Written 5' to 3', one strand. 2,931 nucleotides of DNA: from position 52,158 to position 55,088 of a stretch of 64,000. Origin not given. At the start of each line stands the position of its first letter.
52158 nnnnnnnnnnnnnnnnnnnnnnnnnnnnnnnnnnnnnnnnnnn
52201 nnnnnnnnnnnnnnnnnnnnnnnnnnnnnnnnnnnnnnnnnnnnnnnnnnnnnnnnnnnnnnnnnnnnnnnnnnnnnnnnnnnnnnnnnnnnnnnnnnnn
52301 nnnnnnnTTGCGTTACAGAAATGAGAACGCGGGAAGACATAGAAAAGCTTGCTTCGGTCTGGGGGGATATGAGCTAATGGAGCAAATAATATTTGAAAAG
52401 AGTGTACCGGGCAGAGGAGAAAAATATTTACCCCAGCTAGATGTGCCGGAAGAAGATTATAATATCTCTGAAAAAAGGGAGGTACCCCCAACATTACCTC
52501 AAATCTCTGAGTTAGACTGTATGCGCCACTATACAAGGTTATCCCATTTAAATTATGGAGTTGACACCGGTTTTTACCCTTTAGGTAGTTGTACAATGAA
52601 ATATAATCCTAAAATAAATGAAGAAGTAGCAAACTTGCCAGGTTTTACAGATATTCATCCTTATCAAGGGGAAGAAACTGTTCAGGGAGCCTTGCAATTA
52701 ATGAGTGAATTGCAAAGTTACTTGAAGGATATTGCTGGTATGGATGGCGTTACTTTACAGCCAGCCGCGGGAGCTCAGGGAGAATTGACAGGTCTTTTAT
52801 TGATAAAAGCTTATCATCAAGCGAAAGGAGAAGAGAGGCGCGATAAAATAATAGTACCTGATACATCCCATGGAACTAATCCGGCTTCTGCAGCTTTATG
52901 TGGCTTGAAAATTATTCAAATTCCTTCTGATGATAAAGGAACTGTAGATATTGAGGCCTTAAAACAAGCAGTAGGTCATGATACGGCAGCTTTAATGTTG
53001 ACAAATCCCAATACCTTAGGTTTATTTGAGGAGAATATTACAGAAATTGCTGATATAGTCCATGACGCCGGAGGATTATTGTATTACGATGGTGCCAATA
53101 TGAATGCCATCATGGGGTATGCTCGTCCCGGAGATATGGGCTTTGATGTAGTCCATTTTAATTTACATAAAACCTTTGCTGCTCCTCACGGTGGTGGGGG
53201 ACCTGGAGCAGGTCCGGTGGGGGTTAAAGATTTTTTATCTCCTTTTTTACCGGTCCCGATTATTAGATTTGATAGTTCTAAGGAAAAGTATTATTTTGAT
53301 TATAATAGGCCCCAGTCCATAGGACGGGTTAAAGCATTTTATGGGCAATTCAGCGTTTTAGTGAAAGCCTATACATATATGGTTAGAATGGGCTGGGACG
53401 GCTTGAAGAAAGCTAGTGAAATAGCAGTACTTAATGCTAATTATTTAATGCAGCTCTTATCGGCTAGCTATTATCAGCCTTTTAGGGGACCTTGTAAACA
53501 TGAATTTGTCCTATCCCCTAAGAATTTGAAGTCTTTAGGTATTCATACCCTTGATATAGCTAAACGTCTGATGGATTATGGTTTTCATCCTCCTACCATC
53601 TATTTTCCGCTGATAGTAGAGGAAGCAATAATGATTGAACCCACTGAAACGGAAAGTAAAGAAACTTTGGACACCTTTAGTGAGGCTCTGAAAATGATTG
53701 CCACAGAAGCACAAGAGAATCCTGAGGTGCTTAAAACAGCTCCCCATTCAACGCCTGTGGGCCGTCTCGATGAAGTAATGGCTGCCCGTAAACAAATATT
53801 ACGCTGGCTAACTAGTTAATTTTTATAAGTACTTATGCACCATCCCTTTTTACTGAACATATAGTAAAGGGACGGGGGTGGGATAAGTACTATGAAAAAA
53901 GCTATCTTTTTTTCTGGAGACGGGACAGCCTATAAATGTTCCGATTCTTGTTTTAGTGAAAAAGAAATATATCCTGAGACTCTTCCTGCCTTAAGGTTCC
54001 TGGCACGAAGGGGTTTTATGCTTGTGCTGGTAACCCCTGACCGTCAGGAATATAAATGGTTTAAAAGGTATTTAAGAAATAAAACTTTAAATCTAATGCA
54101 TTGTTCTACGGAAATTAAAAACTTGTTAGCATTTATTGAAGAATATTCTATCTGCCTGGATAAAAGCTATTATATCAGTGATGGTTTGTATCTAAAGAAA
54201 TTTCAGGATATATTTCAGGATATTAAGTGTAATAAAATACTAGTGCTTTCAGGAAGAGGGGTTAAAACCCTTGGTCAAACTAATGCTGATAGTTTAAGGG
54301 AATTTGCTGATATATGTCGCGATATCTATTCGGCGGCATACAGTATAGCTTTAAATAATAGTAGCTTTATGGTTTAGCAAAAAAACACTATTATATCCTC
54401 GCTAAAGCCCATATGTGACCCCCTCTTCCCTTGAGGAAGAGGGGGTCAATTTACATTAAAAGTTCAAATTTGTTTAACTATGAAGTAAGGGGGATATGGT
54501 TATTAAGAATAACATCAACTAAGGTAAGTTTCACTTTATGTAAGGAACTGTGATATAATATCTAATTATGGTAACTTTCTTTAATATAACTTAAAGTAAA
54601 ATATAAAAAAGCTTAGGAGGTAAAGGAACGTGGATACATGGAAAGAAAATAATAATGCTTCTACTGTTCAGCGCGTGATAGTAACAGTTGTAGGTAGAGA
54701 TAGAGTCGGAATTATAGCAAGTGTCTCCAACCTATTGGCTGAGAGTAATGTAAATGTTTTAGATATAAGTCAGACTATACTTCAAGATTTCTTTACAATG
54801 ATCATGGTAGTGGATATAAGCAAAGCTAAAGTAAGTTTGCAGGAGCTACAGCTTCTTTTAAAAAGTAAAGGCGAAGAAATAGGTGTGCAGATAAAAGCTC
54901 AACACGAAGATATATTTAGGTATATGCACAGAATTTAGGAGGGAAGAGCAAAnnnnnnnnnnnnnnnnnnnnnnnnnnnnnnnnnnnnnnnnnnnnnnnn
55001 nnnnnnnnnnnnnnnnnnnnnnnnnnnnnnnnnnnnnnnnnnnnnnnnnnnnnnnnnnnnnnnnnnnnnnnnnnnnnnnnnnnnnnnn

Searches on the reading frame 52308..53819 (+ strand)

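Call 91: search_protein_families(library=pfam, proteins=[window:52308-53819:+], max_evalue=0.001)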
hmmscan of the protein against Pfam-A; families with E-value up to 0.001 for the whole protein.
window:52308-53819:+ (503 aa): 5 families
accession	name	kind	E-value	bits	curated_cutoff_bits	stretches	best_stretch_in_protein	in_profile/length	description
PF21478.3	GcvP2_C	-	2.3e-29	102.2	27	1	369-470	1-104/122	Glycine dehydrogenase, C-terminal domain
PF02347.22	GDC-P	-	1.1e-12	48.1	26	1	64-404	46-381/429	Glycine cleavage system P-protein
PF00266.25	Aminotran_5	-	3.8e-09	36.4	21.5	1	175-295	85-207/371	Aminotransferase class-V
PF01212.27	Beta_elim_lyase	-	1.9e-05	24.6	27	1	126-296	28-207/288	Beta-eliminating lyase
PF00155.27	Aminotran_1_2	-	4.7e-05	23.2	19.7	1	168-263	81-187/361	Aminotransferase class I and II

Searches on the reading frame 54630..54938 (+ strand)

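Call 91: search_protein_families(library=pfam, proteins=[window:54630-54938:+], max_evalue=0.001)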
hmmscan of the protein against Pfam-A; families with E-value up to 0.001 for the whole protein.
window:54630-54938:+ (102 aa): 4 families
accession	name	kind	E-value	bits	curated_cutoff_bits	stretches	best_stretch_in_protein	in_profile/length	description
PF13740.12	ACT_6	-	1.2e-14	54.4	23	1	15-90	2-75/76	ACT domain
PF01842.31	ACT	-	1.2e-09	38.2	27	1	17-73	2-61/66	ACT domain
PF13291.12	ACT_4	-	2.8e-05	25.2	27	1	16-66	7-59/80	ACT domain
PF13840.12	ACT_7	-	0.00017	21.8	27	1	17-50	8-44/65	ACT domain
